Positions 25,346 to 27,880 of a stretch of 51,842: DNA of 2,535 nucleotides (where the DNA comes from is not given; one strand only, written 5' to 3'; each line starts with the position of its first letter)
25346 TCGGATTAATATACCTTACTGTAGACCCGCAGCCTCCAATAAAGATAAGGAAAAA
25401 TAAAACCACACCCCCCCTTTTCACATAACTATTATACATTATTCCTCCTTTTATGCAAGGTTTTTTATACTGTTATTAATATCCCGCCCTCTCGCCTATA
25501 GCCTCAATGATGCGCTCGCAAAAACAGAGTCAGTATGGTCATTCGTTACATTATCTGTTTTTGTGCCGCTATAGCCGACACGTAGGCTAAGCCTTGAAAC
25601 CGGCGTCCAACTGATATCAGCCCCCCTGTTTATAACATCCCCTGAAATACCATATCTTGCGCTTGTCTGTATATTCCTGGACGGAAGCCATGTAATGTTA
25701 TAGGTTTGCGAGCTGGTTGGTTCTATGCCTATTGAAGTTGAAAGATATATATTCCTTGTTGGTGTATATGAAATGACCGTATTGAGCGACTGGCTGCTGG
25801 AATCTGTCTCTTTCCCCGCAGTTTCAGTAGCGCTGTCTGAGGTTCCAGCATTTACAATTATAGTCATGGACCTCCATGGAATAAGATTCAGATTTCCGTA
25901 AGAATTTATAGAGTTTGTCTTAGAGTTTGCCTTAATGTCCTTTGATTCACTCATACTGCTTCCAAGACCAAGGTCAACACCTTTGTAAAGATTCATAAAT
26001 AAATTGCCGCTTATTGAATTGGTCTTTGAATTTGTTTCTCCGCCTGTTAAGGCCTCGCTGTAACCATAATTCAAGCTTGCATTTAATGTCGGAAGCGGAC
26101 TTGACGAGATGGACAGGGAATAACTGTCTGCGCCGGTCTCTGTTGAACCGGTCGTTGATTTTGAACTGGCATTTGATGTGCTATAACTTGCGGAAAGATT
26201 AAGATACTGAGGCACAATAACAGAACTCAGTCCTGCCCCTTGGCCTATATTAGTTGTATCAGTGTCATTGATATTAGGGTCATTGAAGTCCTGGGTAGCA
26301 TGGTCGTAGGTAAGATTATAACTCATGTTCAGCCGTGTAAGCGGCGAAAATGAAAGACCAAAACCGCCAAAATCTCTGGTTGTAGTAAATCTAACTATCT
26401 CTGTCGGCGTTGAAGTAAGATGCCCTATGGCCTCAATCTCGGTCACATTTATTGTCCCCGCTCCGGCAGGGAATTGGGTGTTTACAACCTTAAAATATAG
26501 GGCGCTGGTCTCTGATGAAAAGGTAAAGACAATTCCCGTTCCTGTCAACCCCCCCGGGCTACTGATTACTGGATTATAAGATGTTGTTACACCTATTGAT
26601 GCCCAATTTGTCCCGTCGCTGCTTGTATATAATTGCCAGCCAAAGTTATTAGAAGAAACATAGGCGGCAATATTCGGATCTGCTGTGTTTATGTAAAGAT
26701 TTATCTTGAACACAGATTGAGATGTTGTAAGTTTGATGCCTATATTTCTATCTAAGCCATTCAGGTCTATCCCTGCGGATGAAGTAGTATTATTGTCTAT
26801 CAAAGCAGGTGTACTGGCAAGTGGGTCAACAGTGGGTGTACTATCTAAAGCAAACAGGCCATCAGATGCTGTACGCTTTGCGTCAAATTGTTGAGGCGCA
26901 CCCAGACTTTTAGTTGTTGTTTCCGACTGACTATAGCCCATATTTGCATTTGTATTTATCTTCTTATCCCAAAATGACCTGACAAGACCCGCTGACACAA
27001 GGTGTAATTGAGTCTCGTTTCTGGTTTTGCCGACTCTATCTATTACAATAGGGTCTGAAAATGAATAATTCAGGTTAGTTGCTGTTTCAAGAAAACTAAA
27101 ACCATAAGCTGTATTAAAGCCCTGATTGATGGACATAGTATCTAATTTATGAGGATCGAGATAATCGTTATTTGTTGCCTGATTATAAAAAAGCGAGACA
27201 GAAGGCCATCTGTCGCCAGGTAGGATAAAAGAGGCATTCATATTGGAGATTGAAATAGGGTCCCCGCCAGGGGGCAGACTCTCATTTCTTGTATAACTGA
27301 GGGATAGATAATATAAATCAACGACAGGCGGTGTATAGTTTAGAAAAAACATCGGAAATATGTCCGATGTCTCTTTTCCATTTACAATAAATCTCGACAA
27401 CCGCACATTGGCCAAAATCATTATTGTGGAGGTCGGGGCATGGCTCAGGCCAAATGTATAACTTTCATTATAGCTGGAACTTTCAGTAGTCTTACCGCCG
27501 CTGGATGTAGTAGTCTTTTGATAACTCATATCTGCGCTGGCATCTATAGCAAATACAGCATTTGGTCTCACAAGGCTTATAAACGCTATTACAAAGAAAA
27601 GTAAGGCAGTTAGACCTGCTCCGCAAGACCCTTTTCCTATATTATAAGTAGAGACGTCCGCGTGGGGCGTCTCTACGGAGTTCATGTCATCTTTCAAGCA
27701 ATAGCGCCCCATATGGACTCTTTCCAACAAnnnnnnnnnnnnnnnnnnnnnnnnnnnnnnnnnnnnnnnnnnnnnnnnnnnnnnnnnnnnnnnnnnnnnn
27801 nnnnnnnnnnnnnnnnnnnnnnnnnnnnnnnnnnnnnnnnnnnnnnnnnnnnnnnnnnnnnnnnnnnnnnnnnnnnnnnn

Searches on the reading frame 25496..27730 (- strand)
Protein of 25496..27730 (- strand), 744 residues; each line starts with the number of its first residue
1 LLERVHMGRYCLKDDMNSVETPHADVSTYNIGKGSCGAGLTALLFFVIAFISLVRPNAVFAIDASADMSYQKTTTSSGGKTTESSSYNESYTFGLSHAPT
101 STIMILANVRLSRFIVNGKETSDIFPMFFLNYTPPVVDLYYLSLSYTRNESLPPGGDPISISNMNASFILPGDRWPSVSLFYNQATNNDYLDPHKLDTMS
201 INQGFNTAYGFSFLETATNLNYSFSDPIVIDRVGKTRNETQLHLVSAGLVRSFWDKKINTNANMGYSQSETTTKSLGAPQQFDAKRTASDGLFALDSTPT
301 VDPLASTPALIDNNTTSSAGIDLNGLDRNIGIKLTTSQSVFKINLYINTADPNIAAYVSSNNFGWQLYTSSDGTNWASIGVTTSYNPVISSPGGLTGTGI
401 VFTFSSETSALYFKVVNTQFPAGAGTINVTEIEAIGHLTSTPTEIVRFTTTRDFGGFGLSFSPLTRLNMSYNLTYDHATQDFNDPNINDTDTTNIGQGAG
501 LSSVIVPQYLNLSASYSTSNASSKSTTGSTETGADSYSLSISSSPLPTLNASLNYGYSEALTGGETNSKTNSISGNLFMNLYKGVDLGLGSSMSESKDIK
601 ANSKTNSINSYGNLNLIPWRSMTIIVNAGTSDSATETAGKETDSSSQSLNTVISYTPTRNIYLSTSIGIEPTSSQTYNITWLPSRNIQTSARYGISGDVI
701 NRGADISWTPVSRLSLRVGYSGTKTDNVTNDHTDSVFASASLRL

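Call 7: search_protein_families(library=pfam, proteins=[window:25496-27730:-], max_evalue=0.01)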
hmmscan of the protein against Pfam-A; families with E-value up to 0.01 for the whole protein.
window:25496-27730:- (744 aa): 0 families

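Call 46: search_solved_structures(query=window:25496-27730:-, max_evalue=1)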
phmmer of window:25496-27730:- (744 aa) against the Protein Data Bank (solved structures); distinct sequences matched with E-value up to 1: 1.
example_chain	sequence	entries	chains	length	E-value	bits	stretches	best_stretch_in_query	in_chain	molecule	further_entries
4fx7_A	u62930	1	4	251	0.94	10.9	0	397-449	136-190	Imidazole glycerol phosphate synthase subunit HisF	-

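Call 47: find_homologous_proteins(query=window:25496-27730:-, max_evalue=0.00001)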
Query window:25496-27730:- (744 aa): 35 proteins with E <= 0.00001 among 8000 candidates.
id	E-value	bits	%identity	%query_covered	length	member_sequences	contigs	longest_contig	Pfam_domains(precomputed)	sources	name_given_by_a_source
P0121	0.0e+0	1609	100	99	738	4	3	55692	-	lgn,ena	-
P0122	0.0e+0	1441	90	99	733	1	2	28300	-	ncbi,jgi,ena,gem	-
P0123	0.0e+0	1431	91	99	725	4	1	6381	-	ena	-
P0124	0.0e+0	1389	88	98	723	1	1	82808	-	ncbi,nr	ncbi:MAG: hypothetical protein Q8P28_08830 [Deltaproteobacteria bacterium]|nr:hypothetical protein [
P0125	0.0e+0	1353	85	99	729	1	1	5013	-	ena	-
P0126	0.0e+0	1151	77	96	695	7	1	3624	-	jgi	-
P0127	0.0e+0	1146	71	99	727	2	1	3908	-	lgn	-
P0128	0.0e+0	1090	69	99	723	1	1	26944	-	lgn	-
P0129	5.6e-261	886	63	92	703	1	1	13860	PF00754.32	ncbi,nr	ncbi:MAG: hypothetical protein HZB81_04080 [Deltaproteobacteria bacterium]|nr:hypothetical protein [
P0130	3.0e-255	867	58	96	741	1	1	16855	-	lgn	-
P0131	6.7e-249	846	57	98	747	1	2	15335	-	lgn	-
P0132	1.4e-248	845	57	94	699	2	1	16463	-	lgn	-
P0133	2.6e-232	791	56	94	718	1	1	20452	-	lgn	-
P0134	3.9e-232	791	56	94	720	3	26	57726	-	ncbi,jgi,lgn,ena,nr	ncbi:MAG: hypothetical protein A3G39_04500 [Deltaproteobacteria bacterium RIFCSPLOWO2_12_FULL_43_16]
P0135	1.3e-231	789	54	97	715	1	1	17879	-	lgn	-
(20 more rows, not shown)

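Call 50: search_protein_families(library=ncbifam, proteins=[window:25496-27730:-], max_evalue=0.01)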
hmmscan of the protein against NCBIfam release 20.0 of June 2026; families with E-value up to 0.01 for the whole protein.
window:25496-27730:- (744 aa): 0 families

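Call 56: predict_structure(alignment_id=A2)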
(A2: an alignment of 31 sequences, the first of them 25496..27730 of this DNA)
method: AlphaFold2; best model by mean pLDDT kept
length: 744 residues; sequences in the alignment: 31
mean_pLDDT: 83.9   pTM: 0.53
mean pLDDT of the five models: 83.9, 83.9, 82.9, 82.2, 78.2
residues with pLDDT >= 90: 364; 70-90: 287; 50-70: 50; < 50: 43
segments of 3 or more residues with pLDDT < 50: 1-38, 54-58
pLDDT, mean of each block of 10 residues (from residue 1): 28 30 31 39 65 52 86 90 91 77 74 83 73 64 77 65 85 75 88 81 92 90 95 90 96 90 96 81 90 88 89 81 86 93 92 88 90 90 90 86 91 92 86 89 84 95 89 96 76 95 84 94 87 94 84 94 90 92 84 92 92 89 91 90 92 91 90 89 92 91 94 91 88 94 85
secondary structure, 60 per line:
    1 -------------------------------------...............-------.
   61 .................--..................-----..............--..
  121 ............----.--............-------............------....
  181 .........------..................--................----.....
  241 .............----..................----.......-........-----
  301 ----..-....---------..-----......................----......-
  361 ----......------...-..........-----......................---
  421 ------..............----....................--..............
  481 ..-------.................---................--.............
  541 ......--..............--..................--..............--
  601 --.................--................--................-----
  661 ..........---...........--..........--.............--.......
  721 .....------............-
elements in order (helices of 4 or more, strands of 3 or more residues): H38-52 E60-77 E80-97 E103-116 E119-132 E140-151 E159-170 E177-189 E196-213 E216-231 E236-253 E258-275 E280-286 E288-295 H308-311 E328-349 H354-359 E365-370 E377-379 E381-390 E396-417 E427-440 E445-464 E467-482 E490-506 E510-525 E528-546 E549-562 E565-582 E585-598 E603-619 E622-637 E640-655 E661-670 E674-684 E687-696 E699-711 E714-725 E732-743

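Call 61: fold_search(model_id=the predicted structure, library=pdb)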
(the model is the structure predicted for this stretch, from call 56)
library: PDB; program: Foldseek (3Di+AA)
matches with E <= 10: 842; with E <= 0.001: 228
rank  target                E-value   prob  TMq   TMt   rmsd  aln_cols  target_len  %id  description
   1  6r2q_B                6.0e-09  1.00  0.34  0.38  17.2       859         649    8  Structure of the Mtr complex (released 2020-04-22)
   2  5iv9_A                3.3e-08  1.00  0.23  0.23  29.6       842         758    8  The LPS Transporter LptDE from Klebsiella pneumoniae, full-length (released 2016-05-18)
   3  5fp1                  3.8e-08  1.00  0.21  0.21  23.3       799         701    8  Crystal structure of the siderophore receptor PiuA from Acinetobacter baumannii (released 2016-05-11)
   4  3qlb_A                6.6e-08  1.00  0.24  0.26  22.9       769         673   10  Enantiopyochelin outer membrane TonB-dependent transporter from Pseudomonas fluorescens bound to the ferri-enantiopyoc (released 2011-12-07)
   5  5nec_A                8.3e-08  1.00  0.20  0.22  24.0       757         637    9  Crystal structure of the siderophore receptor PiuD from Pseudomonas aeruginosa (released 2018-02-07)
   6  5fok_B                1.1e-07  1.00  0.22  0.24  23.1       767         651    8  Crystal structure of the siderophore receptor PiuA from Pseudomonas aeruginosa (released 2016-05-11)
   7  9nn6_A                1.2e-07  1.00  0.25  0.29  18.5       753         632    8  E. coli Cir in Complex with the RBD of Microcin V (released 2025-09-24)
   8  2hdi_A                1.6e-07  1.00  0.25  0.28  16.7       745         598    7  Crystal structure of the Colicin I receptor Cir from E.coli in complex with receptor binding domain of Colicin Ia. (released 2007-05-08)
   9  9fw9_D                2.2e-07  1.00  0.28  0.30  23.7       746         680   10  Cryo-EM structure of the type 1 pilus assembly platform as part of the FimA-bound chaperone-usher pilus complex (FimDH (released 2025-06-04)
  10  5fr8_A                2.4e-07  1.00  0.27  0.29  18.8       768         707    8  Crystal structure of the siderophore receptor PirA from Acinetobacter baumannii (released 2016-05-11)
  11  5m9b                  2.6e-07  1.00  0.26  0.27  20.4       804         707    8  Crystal structure of the ferric enterobactin receptor (PfeA) from Pseudomonas aeruginosa (released 2018-02-21)
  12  6bpn                  2.6e-07  1.00  0.23  0.24  23.3       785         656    8  The crystal structure of the Ferric-Catecholate import receptor Fiu from E. coli K12: Open form (C2221) (released 2018-11-28)
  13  5fok_A                2.7e-07  1.00  0.22  0.24  22.9       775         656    8  Crystal structure of the siderophore receptor PiuA from Pseudomonas aeruginosa (released 2016-05-11)
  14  5nec_B                3.0e-07  1.00  0.20  0.22  24.1       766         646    9  Crystal structure of the siderophore receptor PiuD from Pseudomonas aeruginosa (released 2018-02-07)
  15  9ia0_A                3.2e-07  1.00  0.25  0.25  24.8       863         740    7  LpDE from Escherichia coli (released 2025-12-10)
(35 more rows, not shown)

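Call 101: find_encoding_contigs(protein=P0121, flank=3000, max_places=3)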
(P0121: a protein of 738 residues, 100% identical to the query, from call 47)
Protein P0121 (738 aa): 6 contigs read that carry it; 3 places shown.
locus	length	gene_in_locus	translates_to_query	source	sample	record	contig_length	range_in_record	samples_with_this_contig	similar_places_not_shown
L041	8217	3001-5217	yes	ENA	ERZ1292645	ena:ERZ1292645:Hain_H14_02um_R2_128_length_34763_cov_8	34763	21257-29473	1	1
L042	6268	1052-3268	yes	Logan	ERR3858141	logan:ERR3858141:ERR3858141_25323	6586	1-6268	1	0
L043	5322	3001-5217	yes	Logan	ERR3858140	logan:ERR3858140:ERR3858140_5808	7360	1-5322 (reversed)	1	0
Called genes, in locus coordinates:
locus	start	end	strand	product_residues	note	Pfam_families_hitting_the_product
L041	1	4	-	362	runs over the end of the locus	PF02547:Queuosine_synth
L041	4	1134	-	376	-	PF08486:SpoIID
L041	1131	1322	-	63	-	PF09838:DUF2065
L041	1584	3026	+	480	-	PF01436:NHL (faint), PF10282:Lactonase (faint), PF21783:YNCE (faint)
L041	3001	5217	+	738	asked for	-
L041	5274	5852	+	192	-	-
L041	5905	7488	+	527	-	PF13036:LpoB (weak), PF19077:Big_13 (faint)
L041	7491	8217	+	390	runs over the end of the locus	PF14522:Cytochrome_C7 (faint), PF14537:Cytochrom_c3_2 (faint), PF09699:Paired_CXXCH_1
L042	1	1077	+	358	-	?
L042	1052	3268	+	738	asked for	-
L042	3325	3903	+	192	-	-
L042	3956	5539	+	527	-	PF13036:LpoB (weak), PF19077:Big_13 (faint)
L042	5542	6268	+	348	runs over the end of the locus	?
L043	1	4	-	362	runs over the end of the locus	PF02547:Queuosine_synth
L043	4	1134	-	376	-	PF08486:SpoIID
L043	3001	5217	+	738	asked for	-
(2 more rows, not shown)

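Call 102: search_protein_representatives(alignment_id=A2)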
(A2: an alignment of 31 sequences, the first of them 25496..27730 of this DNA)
Query: 31 sequences, 695 profile positions. Proteins with E-value up to 0.001 (for the whole library): 1281; up to 1e-10: 1006; up to 1e-30: 580. The best 150 are listed.
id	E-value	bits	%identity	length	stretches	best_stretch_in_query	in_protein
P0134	0.0e+00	1103.7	-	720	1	2-695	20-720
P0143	7.5e-294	992.5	-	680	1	14-694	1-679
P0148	8.8e-271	916.3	-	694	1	10-695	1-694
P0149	6.1e-264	893.7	-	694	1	1-695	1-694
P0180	4.6e-256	867.7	-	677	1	22-695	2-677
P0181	1.2e-250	849.8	-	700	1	4-695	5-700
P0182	1.7e-245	832.7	-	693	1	1-695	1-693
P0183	9.9e-234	793.8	-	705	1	6-695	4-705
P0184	1.9e-224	763.2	-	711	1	3-695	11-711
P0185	2.4e-220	749.6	-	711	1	20-695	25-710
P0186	1.3e-219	747.2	-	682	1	7-695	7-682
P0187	3.5e-218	742.5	-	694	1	6-694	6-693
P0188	1.0e-215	734.3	-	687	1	10-695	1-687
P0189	1.1e-210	717.7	-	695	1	3-695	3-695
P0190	2.6e-207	706.5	-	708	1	1-695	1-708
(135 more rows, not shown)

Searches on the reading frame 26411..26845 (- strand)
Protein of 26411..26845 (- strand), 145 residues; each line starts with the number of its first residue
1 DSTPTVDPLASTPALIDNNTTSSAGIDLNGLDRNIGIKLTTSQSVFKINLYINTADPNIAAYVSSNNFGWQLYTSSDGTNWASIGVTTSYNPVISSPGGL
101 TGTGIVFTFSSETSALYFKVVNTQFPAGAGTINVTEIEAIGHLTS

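Call 77: search_protein_families(library=pfam, proteins=[window:26411-26845:-], max_evalue=10)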
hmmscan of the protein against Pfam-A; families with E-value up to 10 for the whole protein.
seq(145 aa): 2 families
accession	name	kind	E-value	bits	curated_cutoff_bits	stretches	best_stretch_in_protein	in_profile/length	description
PF22633.2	F5_F8_type_C_2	-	0.0045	18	27.8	1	16-91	3-72/91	NedA-like, galactose-binding domain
PF00754.31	F5_F8_type_C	-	0.0087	16.6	28.2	1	33-124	35-114/127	F5/8 type C domain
